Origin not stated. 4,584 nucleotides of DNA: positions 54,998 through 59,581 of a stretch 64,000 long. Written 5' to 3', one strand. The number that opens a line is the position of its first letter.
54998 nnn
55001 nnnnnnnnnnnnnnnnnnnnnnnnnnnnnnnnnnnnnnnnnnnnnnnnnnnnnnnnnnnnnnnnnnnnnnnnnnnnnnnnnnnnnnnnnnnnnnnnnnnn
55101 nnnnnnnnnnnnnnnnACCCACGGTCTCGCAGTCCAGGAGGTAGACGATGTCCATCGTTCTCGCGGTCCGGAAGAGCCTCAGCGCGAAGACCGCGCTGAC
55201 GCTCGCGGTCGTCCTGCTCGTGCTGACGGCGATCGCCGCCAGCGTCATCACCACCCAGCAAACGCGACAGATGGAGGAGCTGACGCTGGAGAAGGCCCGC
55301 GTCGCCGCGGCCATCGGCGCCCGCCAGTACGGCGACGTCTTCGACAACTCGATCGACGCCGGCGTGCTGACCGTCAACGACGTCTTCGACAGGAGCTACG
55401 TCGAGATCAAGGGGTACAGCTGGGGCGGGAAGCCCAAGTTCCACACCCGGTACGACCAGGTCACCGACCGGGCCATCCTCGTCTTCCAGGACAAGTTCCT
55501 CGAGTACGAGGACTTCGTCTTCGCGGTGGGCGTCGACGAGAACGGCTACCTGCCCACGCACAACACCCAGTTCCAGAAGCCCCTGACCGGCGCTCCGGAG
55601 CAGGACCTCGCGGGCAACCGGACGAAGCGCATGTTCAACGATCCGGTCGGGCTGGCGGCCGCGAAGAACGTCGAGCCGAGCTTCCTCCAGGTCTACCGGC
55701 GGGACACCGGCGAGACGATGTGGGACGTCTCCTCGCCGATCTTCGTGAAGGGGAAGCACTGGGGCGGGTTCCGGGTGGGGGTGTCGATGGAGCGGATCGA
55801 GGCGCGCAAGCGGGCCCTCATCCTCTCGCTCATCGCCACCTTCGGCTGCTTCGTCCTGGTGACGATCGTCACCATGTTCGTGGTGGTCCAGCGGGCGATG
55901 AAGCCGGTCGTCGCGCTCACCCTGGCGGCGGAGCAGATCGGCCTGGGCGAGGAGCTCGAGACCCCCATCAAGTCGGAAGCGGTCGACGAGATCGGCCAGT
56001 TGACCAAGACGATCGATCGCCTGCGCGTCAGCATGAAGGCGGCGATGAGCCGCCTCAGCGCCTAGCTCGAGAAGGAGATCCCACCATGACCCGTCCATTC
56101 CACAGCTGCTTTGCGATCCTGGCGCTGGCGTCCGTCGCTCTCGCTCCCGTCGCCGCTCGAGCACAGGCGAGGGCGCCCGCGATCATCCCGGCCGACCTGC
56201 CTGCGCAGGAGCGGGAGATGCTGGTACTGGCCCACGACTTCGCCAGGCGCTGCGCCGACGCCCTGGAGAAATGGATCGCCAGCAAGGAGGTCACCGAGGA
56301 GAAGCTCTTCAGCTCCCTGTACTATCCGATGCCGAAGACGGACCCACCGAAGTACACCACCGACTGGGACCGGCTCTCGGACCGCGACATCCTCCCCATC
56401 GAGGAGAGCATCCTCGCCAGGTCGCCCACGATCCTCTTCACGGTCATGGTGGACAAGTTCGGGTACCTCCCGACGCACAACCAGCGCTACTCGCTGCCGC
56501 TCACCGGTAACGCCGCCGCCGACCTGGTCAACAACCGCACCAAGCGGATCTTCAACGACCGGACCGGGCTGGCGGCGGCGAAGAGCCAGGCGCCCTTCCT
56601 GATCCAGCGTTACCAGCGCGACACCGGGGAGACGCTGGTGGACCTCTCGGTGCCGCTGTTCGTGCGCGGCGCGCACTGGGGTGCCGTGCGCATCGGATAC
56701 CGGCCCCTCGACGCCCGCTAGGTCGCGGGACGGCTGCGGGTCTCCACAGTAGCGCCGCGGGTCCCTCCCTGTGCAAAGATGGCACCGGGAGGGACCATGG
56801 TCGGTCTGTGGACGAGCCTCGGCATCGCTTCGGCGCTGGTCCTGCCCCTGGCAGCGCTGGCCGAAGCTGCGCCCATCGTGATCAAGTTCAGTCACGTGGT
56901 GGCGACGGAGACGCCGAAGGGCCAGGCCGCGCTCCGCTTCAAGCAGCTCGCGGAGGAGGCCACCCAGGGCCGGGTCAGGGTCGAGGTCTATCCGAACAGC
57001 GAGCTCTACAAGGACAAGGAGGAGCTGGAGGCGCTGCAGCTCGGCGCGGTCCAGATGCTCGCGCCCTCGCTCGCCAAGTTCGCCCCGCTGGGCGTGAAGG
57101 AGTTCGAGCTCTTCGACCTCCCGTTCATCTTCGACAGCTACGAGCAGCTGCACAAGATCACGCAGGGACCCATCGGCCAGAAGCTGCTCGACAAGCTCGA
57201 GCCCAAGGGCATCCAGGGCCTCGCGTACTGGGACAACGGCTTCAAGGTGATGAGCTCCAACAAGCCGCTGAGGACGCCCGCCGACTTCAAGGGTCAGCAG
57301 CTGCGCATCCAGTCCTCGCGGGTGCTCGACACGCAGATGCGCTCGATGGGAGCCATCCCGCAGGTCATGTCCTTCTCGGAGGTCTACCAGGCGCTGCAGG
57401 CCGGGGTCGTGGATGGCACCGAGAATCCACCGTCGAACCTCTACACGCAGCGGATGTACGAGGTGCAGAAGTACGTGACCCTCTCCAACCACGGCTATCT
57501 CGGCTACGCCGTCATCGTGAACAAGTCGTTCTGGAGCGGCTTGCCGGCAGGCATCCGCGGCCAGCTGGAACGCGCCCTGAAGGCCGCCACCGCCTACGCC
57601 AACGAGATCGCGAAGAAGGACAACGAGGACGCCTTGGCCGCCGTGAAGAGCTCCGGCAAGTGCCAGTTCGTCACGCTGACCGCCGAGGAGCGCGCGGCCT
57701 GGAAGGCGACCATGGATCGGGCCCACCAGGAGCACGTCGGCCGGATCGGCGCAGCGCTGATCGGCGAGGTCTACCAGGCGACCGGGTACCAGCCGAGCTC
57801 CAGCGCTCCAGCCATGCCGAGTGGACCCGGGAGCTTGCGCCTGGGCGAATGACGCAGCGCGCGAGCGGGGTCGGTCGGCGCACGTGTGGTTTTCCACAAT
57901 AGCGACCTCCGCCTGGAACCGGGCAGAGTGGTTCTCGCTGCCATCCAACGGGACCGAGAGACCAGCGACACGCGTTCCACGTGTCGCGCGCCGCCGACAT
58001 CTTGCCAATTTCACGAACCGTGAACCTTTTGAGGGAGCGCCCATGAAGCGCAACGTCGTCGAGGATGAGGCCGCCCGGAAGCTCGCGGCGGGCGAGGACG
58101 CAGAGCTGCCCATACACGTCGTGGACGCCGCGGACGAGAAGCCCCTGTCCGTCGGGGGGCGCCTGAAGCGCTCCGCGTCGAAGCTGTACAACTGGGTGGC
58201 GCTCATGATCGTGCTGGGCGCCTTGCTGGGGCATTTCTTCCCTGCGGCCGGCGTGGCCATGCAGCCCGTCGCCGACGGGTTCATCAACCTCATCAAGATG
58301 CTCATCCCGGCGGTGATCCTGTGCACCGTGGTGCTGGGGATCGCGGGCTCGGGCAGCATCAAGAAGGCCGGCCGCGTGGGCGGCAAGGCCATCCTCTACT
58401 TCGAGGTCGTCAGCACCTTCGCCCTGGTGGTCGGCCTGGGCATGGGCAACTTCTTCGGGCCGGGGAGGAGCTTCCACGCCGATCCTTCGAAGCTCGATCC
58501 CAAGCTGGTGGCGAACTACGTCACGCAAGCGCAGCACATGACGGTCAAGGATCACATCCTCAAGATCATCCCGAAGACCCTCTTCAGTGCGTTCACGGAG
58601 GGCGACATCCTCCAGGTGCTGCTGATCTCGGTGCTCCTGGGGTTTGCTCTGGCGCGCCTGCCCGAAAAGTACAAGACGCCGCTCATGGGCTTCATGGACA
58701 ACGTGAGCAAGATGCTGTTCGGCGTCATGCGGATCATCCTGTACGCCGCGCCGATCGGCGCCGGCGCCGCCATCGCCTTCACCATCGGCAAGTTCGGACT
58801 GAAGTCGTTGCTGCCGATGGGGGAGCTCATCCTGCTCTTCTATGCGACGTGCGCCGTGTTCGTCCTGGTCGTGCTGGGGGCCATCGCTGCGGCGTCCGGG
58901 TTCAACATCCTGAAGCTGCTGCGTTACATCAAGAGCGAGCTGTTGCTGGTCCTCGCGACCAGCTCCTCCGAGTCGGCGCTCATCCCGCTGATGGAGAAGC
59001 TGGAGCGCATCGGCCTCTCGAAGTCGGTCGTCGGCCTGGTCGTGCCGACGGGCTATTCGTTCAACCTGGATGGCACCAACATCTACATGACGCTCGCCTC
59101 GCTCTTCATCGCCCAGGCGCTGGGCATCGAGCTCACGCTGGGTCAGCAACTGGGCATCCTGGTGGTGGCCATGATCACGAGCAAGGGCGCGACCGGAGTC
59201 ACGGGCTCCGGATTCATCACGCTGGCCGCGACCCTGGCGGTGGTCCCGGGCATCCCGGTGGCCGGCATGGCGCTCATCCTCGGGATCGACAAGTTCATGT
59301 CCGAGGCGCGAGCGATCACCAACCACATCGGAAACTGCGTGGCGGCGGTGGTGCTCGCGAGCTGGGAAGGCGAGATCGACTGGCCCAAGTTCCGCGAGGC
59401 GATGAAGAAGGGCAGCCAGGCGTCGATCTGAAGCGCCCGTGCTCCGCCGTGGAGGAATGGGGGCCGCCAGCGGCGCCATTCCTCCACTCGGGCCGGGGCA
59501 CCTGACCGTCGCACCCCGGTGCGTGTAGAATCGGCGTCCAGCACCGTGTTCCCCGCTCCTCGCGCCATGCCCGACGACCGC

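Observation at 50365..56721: Six-gene signalling operon: three Roadblock/LC7 domains, PATAN (DUF4388), Ser/Thr kinase and an output-less HAMP sensor, with no small GTPase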

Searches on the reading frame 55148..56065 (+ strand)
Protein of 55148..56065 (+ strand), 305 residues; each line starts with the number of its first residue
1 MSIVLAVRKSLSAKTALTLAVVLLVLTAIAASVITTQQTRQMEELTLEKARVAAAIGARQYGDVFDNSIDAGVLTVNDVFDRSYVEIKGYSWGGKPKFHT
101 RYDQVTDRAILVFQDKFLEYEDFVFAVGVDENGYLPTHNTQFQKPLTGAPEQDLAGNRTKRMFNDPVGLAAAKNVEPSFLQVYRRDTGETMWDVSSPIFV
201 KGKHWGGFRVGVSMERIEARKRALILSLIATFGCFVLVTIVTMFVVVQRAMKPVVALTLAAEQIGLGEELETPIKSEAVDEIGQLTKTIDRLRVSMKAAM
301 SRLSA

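Call 5: search_protein_families(library=pfam, proteins=[window:55148-56065:+], max_evalue=1)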
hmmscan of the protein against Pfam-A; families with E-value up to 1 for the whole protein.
window:55148-56065:+ (305 aa): 4 families
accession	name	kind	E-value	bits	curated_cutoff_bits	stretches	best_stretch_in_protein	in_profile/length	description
PF00672.30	HAMP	-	4.3e-06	27.4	25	1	246-295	2-50/53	HAMP domain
PF06024.17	Orf78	-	0.18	12.5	29.4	0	220-251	60-91/101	Orf78 (ac78)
PF05987.18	DUF898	-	0.27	10.7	28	0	206-250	162-206/336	Bacterial protein of unknown function (DUF898)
PF13520.12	AA_permease_2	-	0.27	10.5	27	0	221-251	220-250/427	Amino acid permease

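Call 9: search_protein_families(library=ncbifam, proteins=[window:55148-56065:+], max_evalue=1)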
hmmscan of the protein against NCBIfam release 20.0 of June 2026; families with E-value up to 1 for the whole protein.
window:55148-56065:+ (305 aa): 17 families
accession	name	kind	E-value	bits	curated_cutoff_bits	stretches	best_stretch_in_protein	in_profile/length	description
NF033092.0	HK_WalK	equivalog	5.1e-07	28.7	725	1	181-301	131-251/594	cell wall metabolism sensor histidine kinase WalK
NF038389.1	ArsS_fam_HK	equivalog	3.1e-06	26.9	250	1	225-294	129-197/403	ArsS family sensor histidine kinase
NF040691.1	MtrAB_MtrB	equivalog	0.00055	19.1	450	1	225-303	186-264/507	MtrAB system histidine kinase MtrB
NF007004.0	PRK09467.1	equivalog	0.0007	18.5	415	1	226-298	156-227/440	two-component system sensor histidine kinase EnvZ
NF008184.0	PRK10935.1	equivalog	0.00098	17.9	553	1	222-301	146-227/565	nitrate/nitrite two-component system sensor histidine kinase NarQ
NF041735.1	hist_kin_RppB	equivalog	0.001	18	400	1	175-263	129-218/438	two-component system sensor histidine kinase RppB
NF008468.0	PRK11360.1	equivalog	0.0016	16.9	646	1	146-297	118-264/616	two-component system sensor histidine kinase AtoS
NF038263.1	prot_phos_SiaA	equivalog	0.0019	16.8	700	1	221-294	305-377/658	biofilm regulation protein phosphatase SiaA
NF052314.1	T9SS_HK_PorY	subfamily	0.0039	16.3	350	1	209-296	117-204/418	PorY family sensor histidine kinase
NF058645.1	MCPCtpMPsAe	equivalog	0.0046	15.8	900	1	214-292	193-272/558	methyl-accepting chemotaxis protein CtpM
NF053592.1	HK_near_YfiR_like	equivalog_domain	0.0054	16.3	194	1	193-287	119-212/223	sensor histidine kinase, YfiR-like protein-associated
NF047794.1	HisKinPtgB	equivalog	0.012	13.9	1000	1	226-291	336-400/656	two-component system sensor histidine kinase PgtB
NF047496.1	HK_LIC11548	equivalog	0.053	12.3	750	1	215-297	267-345/589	LIC_11548 family sensor histidine kinase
NF033634.1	SLATT_1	domain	0.062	13.3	41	1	3-58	40-93/132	SLATT domain-containing protein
NF008312.0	PRK11100.1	equivalog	0.088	11.6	356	1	188-296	144-250/477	two-component system sensor histidine kinase CreC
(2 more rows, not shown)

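Call 38: find_homologous_proteins(query=window:55148-56065:+, max_evalue=0.001)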
Query window:55148-56065:+ (305 aa): 1451 proteins with E <= 0.001 among 7977 candidates; the best 120 are listed.
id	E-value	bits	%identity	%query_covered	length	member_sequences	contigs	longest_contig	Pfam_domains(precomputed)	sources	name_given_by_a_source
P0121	2.2e-179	613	92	100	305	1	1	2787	PF00672.31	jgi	jgi:HAMP domain-containing protein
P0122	1.7e-176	603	91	100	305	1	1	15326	PF00672.31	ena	-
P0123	4.5e-176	602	90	100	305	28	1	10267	PF00672.31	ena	-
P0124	3.8e-175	599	91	100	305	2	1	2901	PF00672.31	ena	-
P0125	6.7e-175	598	90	100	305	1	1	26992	PF00672.31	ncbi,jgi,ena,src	-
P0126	4.6e-155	533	69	83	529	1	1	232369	-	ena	-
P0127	4.1e-153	527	78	100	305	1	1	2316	PF00672.31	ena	-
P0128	5.7e-153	526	78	99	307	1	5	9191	PF00672.31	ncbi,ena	-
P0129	5.8e-153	526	78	100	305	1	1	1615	PF00672.31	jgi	-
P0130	7.1e-153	526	78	99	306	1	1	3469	PF00672.31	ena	-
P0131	1.0e-152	525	78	100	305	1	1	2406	PF00672.31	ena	-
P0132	1.4e-152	525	78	100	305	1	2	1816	PF00672.31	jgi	-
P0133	2.0e-152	524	78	100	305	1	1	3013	PF00672.31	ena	-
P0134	2.7e-152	524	78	100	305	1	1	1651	PF00672.31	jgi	-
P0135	3.3e-152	524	79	99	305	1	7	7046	PF00672.31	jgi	jgi:hypothetical protein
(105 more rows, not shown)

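Call 52: predict_structure(alignment_id=A6)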
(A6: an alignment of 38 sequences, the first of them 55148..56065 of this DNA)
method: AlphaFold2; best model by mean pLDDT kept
length: 305 residues; sequences in the alignment: 38
mean_pLDDT: 70.6   pTM: 0.55
mean pLDDT of the five models: 70.6, 69.7, 67.4, 65.6, 65.1
residues with pLDDT >= 90: 8; 70-90: 175; 50-70: 79; < 50: 43
segments of 3 or more residues with pLDDT < 50: 1-4, 86-92, 95-97, 138-144, 153-160, 269-279
pLDDT, mean of each block of 10 residues (from residue 1): 52 69 81 82 85 89 89 82 51 50 72 72 77 58 50 47 65 77 63 86 87 81 82 81 76 68 58 48 64 75 63
secondary structure, 60 per line:
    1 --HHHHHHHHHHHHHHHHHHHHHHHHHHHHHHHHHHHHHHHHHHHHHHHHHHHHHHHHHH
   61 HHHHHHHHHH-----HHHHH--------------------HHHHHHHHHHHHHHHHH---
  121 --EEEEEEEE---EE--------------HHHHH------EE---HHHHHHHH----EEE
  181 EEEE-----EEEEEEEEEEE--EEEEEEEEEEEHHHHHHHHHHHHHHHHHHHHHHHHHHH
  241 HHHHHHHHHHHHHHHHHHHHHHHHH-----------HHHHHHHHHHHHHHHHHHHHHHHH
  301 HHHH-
elements in order: H3-70 H76-80 H101-117 E123-130 H150-154 H166-173 E178-184 E190-200 E203-213 H214-265 H277-304

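Call 55: fold_search(model_id=the predicted structure, library=pdb)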
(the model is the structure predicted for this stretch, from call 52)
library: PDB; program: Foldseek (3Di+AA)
matches with E <= 10: 988; with E <= 0.001: 8
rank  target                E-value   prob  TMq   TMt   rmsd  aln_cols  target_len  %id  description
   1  9a5d_A                1.9e-07  1.00  0.48  0.27  10.2       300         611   14  Integrative model of WALK-YYCH by crosslinking MS and deep learning (released 2024-09-18)
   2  5ere                  8.8e-05  1.00  0.25  0.15   9.7       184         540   16  Extracellular ligand binding receptor from Desulfohalobium retbaense DSM5692 (released 2016-08-10)
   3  2p7j_A                2.7e-04  0.98  0.23  0.25  11.8       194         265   11  Crystal structure of the domain of putative sensory box/GGDEF family protein from Vibrio parahaemolyticus (released 2007-05-01)
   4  4jgo_B                5.3e-04  1.00  0.29  0.40  10.9       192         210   11  The crystal structure of sporulation kinase d sensor domain from Bacillus subtilis subsp. (released 2013-05-15)
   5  3lid_A                7.2e-04  0.97  0.24  0.26  12.1       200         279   12  Crystal Structure of the extracellular domain of the putative histidine kinase vpHK1S-Z8 (released 2010-05-05)
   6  8bgb_EEE              9.2e-04  1.00  0.28  0.59   7.1       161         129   14  Structure of the citrate-bound extracytoplasmic PAS domain of histidine kinase CitA from Geobacillus thermodenitrifi (released 2023-11-08)
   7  4ywz_B                9.8e-04  1.00  0.31  0.57   6.6       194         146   10  Crystal structure of the extracellular receptor domain of the essential sensor kinase WalK from Staphylococcus aureus (released 2016-03-30)
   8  9a69_B                9.8e-04  0.98  0.27  0.15  18.1       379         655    9  Integrative model of MCPB-MCPC by crosslinking MS and deep learning (released 2024-09-18)
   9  6w3o_A                1.1e-03  0.99  0.27  0.32  11.0       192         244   10  Crystal structure of ligand-binding domain of Campylobacter jejuni chemoreceptor Tlp3 in complex with 4-methylisoleuci (released 2020-05-20)
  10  7dud_A                1.3e-03  1.00  0.34  0.60   5.8       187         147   10  Crystal Structure of erWalK (released 2022-01-19)
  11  4ywz_A                1.3e-03  1.00  0.31  0.57   7.3       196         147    8  Crystal structure of the extracellular receptor domain of the essential sensor kinase WalK from Staphylococcus aureus (released 2016-03-30)
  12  3lie_A                1.3e-03  0.99  0.27  0.30  11.4       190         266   12  Crystal Structure of the extracellular domain of the putative histidine kinase vpHK1S-Z8 (released 2010-05-05)
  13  4jgp_B                1.4e-03  1.00  0.29  0.41  12.2       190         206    9  The crystal structure of sporulation kinase D sensor domain from Bacillus subtilis subsp in complex with pyruvate at 2 (released 2013-05-15)
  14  4xmr_A                1.5e-03  0.99  0.25  0.31  11.4       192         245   11  Crystal structure of the sensory domain of the Campylobacter jejuni chemoreceptor Tlp3 (CcmL) with isoleucine bound. (released 2015-11-04)
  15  8bgb_AAA              1.6e-03  1.00  0.28  0.59   7.1       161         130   14  Structure of the citrate-bound extracytoplasmic PAS domain of histidine kinase CitA from Geobacillus thermodenitrifi (released 2023-11-08)
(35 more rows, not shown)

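Call 71: search_protein_families(library=padloc, proteins=[window:55148-56065:+], max_evalue=0.01)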
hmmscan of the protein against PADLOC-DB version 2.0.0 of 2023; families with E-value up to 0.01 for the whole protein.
window:55148-56065:+ (305 aa): 0 families

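Call 79: search_solved_structures(query=A6, max_evalue=1)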
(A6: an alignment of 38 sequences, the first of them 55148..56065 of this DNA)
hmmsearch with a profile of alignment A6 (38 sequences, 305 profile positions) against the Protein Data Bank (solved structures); distinct sequences matched with E-value up to 1: 32.
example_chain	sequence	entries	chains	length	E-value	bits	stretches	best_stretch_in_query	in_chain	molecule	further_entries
4gn0_A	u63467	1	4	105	1.3e-06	31.1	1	248-303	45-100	Hamp domain of AF1503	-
2l7h_A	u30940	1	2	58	2e-06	30.5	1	250-300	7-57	Uncharacterized protein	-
2y0q_A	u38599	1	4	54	1.1e-05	28.1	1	251-300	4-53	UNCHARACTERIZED PROTEIN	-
4cq4_A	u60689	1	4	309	1.1e-05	28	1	249-303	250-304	ENGINEERED VERSION OF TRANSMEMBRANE RECEPTOR AF1503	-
2y21_A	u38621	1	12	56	1.1e-05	28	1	250-300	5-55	HAMP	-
2y20_A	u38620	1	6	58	1.5e-05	27.6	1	250-300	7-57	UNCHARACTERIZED PROTEIN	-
2l7i_A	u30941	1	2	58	2.3e-05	27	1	250-300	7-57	Uncharacterized protein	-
2y0t_A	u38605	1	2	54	2.5e-05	26.9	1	251-300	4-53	AF1503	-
2lfr_A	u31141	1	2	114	9.9e-05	24.9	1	250-298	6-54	HAMP domain-containing protein, Osmolarity sensor protein EnzV chimera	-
3zcc_A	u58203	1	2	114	0.00011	24.7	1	250-298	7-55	HAMP, OSMOLARITY SENSOR PROTEIN ENVZ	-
3zrw_B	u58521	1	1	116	0.0004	22.9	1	250-299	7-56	AF1503 PROTEIN, OSMOLARITY SENSOR PROTEIN ENVZ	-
3zrw_A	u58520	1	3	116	0.00062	22.3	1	250-298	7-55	AF1503 PROTEIN, OSMOLARITY SENSOR PROTEIN ENVZ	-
2lfs_A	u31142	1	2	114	0.0011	21.4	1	250-298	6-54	HAMP domain-containing protein, Osmolarity sensor protein EnzV chimera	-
3zrv_A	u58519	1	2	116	0.0012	21.3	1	250-298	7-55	HAMP, OSMOLARITY SENSOR PROTEIN ENVZ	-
3zrx_A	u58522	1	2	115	0.0012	21.3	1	250-298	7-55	AF1503 PROTEIN, OSMOLARITY SENSOR PROTEIN ENVZ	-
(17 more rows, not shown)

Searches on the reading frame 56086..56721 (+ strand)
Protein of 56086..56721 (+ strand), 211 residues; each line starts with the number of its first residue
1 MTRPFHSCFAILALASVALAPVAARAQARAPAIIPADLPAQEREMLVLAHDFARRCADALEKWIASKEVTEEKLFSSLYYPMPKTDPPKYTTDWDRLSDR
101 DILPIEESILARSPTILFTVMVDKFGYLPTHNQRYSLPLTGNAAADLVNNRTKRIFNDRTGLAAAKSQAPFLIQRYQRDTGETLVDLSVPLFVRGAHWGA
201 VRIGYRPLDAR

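Call 5: search_protein_families(library=pfam, proteins=[window:56113-56721:+], max_evalue=1)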
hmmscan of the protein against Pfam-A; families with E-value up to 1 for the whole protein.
window:56113-56721:+ (202 aa): 0 families

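Call 9: search_protein_families(library=ncbifam, proteins=[window:56113-56721:+], max_evalue=1)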
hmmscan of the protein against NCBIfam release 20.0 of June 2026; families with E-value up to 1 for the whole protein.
window:56113-56721:+ (202 aa): 0 families

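Call 67: search_protein_families(library=pfam, proteins=[window:56086-56721:+], max_evalue=0.01)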
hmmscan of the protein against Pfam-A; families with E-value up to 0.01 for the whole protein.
window:56086-56721:+ (211 aa): 0 families

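Call 71: search_protein_families(library=padloc, proteins=[window:56086-56721:+], max_evalue=0.01)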
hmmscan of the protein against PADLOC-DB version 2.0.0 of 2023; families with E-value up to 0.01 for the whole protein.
window:56086-56721:+ (211 aa): 0 families

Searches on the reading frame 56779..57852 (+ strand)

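Call 6: search_protein_families(library=pfam, proteins=[window:56779-57852:+], max_evalue=0.01)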
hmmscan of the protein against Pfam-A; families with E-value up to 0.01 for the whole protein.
window:56779-57852:+ (357 aa): 1 family
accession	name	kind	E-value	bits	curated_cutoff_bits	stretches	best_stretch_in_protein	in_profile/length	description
PF03480.18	DctP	-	9.3e-108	360.3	23.4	1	37-319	1-282/286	Bacterial extracellular solute-binding protein, family 7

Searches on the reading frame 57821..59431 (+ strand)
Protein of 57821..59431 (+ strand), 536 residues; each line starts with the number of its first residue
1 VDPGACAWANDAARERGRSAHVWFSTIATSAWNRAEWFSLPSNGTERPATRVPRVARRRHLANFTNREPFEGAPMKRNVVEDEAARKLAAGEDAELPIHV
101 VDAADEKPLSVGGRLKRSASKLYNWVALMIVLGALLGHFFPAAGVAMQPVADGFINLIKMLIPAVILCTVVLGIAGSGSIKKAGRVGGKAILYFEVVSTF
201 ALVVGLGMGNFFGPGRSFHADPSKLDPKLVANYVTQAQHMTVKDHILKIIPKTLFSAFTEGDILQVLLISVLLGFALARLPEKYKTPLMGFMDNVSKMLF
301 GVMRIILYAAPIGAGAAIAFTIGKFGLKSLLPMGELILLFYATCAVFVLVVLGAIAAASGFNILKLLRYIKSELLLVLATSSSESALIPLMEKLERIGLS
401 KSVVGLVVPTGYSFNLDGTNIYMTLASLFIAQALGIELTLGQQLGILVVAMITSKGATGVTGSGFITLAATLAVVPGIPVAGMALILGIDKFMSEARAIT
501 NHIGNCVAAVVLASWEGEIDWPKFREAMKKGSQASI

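Call 6: search_protein_families(library=pfam, proteins=[window:57821-59431:+], max_evalue=0.01)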
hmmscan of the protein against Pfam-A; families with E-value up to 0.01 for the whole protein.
window:57821-59431:+ (536 aa): 1 family
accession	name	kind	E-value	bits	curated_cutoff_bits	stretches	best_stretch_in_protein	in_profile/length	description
PF00375.23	SDF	-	1.5e-96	324.2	27.9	1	123-515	2-387/387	Sodium:dicarboxylate symporter family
